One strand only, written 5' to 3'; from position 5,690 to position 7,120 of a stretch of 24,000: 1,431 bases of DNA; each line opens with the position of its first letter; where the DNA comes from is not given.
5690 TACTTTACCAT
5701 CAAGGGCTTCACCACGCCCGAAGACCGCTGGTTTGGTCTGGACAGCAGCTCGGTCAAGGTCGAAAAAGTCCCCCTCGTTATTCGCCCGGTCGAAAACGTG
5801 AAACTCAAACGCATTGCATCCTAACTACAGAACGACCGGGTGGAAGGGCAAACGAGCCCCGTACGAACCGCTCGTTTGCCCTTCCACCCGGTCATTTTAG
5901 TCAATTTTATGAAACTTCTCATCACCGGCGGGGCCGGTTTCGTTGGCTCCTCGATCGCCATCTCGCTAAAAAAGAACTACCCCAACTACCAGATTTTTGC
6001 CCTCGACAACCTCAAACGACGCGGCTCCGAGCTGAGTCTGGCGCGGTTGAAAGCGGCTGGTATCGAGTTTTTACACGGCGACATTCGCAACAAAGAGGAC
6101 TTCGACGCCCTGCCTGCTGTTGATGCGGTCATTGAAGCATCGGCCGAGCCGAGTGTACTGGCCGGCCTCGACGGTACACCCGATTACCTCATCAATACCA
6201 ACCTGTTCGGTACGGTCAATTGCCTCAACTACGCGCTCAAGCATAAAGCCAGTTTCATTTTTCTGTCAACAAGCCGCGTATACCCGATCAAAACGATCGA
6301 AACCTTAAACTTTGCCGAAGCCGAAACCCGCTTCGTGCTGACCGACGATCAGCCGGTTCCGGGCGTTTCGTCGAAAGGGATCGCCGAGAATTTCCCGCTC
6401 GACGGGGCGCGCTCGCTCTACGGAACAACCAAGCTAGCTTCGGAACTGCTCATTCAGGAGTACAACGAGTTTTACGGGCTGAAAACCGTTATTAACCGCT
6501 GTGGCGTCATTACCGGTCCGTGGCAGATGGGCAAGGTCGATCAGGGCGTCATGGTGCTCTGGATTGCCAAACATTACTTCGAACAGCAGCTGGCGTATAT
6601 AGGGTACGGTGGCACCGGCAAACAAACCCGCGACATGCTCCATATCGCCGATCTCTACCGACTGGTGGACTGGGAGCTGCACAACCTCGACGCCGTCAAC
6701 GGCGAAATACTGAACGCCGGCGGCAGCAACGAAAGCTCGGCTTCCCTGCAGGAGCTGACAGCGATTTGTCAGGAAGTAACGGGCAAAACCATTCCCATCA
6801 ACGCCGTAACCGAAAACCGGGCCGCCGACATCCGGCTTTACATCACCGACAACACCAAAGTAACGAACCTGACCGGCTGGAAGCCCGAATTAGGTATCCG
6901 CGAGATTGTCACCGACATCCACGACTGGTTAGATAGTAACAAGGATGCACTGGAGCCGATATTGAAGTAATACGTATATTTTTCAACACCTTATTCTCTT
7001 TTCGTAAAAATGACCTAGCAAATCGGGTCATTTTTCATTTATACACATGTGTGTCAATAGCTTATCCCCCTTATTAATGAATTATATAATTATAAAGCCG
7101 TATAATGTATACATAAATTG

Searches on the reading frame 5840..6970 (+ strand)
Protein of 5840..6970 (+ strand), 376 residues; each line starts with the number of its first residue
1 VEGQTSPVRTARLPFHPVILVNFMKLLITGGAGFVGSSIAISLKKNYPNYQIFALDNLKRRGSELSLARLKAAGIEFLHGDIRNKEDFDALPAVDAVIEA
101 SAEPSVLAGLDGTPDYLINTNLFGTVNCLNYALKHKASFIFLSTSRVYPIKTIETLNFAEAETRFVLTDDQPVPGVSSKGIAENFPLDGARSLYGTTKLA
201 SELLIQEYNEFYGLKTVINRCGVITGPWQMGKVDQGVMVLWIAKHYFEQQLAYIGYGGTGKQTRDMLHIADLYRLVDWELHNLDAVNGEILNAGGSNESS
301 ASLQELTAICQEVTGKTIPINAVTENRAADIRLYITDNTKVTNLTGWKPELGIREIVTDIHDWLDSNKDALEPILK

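Call 4: search_protein_families(library=pfam, proteins=[window:5840-6970:+], max_evalue=1)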
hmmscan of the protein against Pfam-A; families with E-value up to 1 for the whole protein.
window:5840-6970:+ (376 aa): 9 families
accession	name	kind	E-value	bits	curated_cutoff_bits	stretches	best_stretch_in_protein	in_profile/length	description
PF01370.27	Epimerase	-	4.8e-34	118.3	20.9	1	27-294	2-240/240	NAD dependent epimerase/dehydratase family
PF16363.11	GDP_Man_Dehyd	-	5.6e-29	102.1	27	2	179-359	139-331/332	GDP-mannose 4,6 dehydratase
PF07993.18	NAD_binding_4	-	4.3e-13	49.5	20.1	1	28-244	1-227/258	Male sterility protein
PF01073.25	3Beta_HSD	-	1.6e-08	34.4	22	1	27-149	1-122/280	3-beta hydroxysteroid dehydrogenase/isomerase family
PF02719.21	Polysacc_synt_2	-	1.8e-07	31.1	20.2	1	26-149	1-134/293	Polysaccharide biosynthesis protein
PF04321.23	RmlD_sub_bind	-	0.00063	19.4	27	1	24-151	1-108/287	RmlD substrate binding domain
PF05368.20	NmrA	-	0.002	18.2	27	1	25-99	4-75/298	NmrA-like family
PF00056.29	Ldh_1_N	-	0.2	12.1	27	1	24-56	1-32/141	lactate/malate dehydrogenase, NAD binding domain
PF03435.24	Sacchrp_dh_NADP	-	0.26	12.1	25.1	0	31-102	5-77/129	Saccharopine dehydrogenase NADP binding domain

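Call 5: search_protein_families(library=ncbifam, proteins=[window:5840-6970:+], max_evalue=1)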
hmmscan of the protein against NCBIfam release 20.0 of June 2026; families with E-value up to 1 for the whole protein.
window:5840-6970:+ (376 aa): 31 families (the best 25 are shown)
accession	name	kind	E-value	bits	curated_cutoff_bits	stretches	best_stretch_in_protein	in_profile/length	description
TIGR01181.1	dTDP_gluc_dehyt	equivalog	1.5e-34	119.5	365.1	1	25-373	1-320/321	dTDP-glucose 4,6-dehydratase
TIGR01179.1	galE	equivalog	1.9e-29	102.6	262.3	2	170-369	121-330/332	UDP-glucose 4-epimerase GalE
NF007490.0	PRK10084.1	subfamily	3.6e-20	72.3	649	1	24-369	1-339/361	dTDP-glucose 4,6-dehydratase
TIGR04180.1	EDH_00030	hypoth_equivalog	3.9e-16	59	475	2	180-350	132-295/297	NAD-dependent 4,6-dehydratase LegB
NF007582.0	PRK10217.1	equivalog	1e-15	57.7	698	1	25-355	3-322/355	dTDP-glucose 4,6-dehydratase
TIGR02197.1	heptose_epim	equivalog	4.8e-13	48.9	274.6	1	26-151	1-121/316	ADP-glyceromanno-heptose 6-epimerase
NF007956.0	PRK10675.1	subfamily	1.3e-12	47.6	394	2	24-148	1-128/338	UDP-glucose 4-epimerase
TIGR01746.1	Thioester-redct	subfamily_domain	5.8e-11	42.2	213.35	1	27-323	3-289/371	thioester reductase domain-containing protein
TIGR03589.1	PseB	equivalog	1.9e-10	40.2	407.75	1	24-146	5-127/324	UDP-N-acetylglucosamine 4,6-dehydratase (inverting)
TIGR02622.1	CDP_4_6_dhtase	equivalog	3.3e-08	33.1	278.45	2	25-151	6-136/352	CDP-glucose 4,6-dehydratase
NF047922.1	GDPFucSynFcl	equivalog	3.6e-07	29.9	500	1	190-368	130-305/308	GDP-L-fucose synthase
TIGR03466.1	HpnA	hypoth_equivalog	5.4e-07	28.8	367.65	1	24-148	1-115/327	hopanoid-associated sugar epimerase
NF042422.1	oxyalk_red_OleD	equivalog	7.5e-07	28.8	580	1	24-149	1-115/329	2-alkyl-3-oxoalkanoate reductase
TIGR04130.1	FnlA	equivalog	1.5e-06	27.4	730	1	25-153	6-134/337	UDP-N-acetylglucosamine 4,6-dehydratase/5-epimerase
TIGR03443.1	alpha_am_amid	equivalog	3.6e-06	24.6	1030.1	1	117-234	1082-1190/1390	L-aminoadipate-semialdehyde dehydrogenase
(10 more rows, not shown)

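Call 13: find_related_loci(query=window:5909-6970:+, collection=genome_contigs, flank=10000)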
Query window:5909-6970:+ (353 aa) in genome_contigs; peptide patterns used: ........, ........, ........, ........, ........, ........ (x = any residue, [..] = any of these).
600 stretches matched a pattern (row limit reached: there are more); 564 encode a relative of the query (tblastn E <= 1e-3); the best 80 are kept; 80 distinct loci.
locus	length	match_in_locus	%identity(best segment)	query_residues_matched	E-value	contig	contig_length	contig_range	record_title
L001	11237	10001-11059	92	1-353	0e+0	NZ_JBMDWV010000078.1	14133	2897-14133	MAG: Spirosoma sp. isolate FBaNitRs1_30 FBaNitRs1_contig78, whole genome shotgun sequence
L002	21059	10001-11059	92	1-353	0e+0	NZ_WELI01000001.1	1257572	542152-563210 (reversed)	Rudanella paleaurantiibacter strain HX-22-17 Scaffold1_1, whole genome shotgun sequence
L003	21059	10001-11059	90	1-353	0e+0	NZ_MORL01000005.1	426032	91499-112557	Arsenicibacter rosenii strain SM-1 scaffold5, whole genome shotgun sequence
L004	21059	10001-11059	91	1-353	0e+0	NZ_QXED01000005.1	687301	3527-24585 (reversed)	Fibrisoma montanum strain HYT19 NODE_5_length_687301_cov_23.005269, whole genome shotgun sequence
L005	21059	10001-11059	91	1-353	0e+0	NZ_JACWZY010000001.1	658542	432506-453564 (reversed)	Spirosoma profusum strain BT702 NODE_1_length_658542_cov_20.314128, whole genome shotgun sequence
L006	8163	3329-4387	91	1-353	0e+0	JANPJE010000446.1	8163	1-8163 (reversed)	MAG: Spirosoma sp. isolate VAR_61_metabat_453_sub VAR_61_k141_706231, whole genome shotgun sequence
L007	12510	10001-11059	91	1-353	0e+0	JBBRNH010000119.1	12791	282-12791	MAG: Cytophagales bacterium isolate La1_metabat2.129 LA1C_B2.129_k141_1041990L_12791_cov_14.0000, whole genome shotgun s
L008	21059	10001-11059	91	1-353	0e+0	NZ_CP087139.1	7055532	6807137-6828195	Spirosoma sp. KNUC1025 chromosome, complete genome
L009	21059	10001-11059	90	1-353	0e+0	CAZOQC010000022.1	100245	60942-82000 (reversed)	MAG TPA_asm: uncultured Spirosoma sp. isolate binchicken_co183_10 genome assembly, contig: NODE_233_length_100245_cov_7.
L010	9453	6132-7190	90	1-353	0e+0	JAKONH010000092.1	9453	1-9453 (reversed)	MAG: Spirosomataceae bacterium isolate M47 k127_167957_M_bin.47, whole genome shotgun sequence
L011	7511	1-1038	92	8-353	0e+0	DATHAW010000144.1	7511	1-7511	MAG TPA_asm: Spirosoma sp. isolate SMAG_U10700 k141_976984, whole genome shotgun sequence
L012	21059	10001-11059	88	1-353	0e+0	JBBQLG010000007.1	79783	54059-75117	MAG: Cytophagales bacterium isolate Co_metawrap_517 Cmw_517_k141_24325905_length_79783_cov_9.9986, whole genome shotgun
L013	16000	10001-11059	87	1-353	0e+0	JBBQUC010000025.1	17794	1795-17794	MAG: Cytophagales bacterium isolate Co_metawrap_1881 Cmw_1881_k141_11209219_length_17794_cov_6.0000, whole genome shotgu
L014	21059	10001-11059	88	1-353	0e+0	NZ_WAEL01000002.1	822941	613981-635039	Fibrivirga algicola strain JA-25 2, whole genome shotgun sequence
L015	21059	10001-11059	87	1-353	0e+0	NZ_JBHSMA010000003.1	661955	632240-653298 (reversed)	Larkinella bovis strain KACC 14040 spades_K_17_127_3, whole genome shotgun sequence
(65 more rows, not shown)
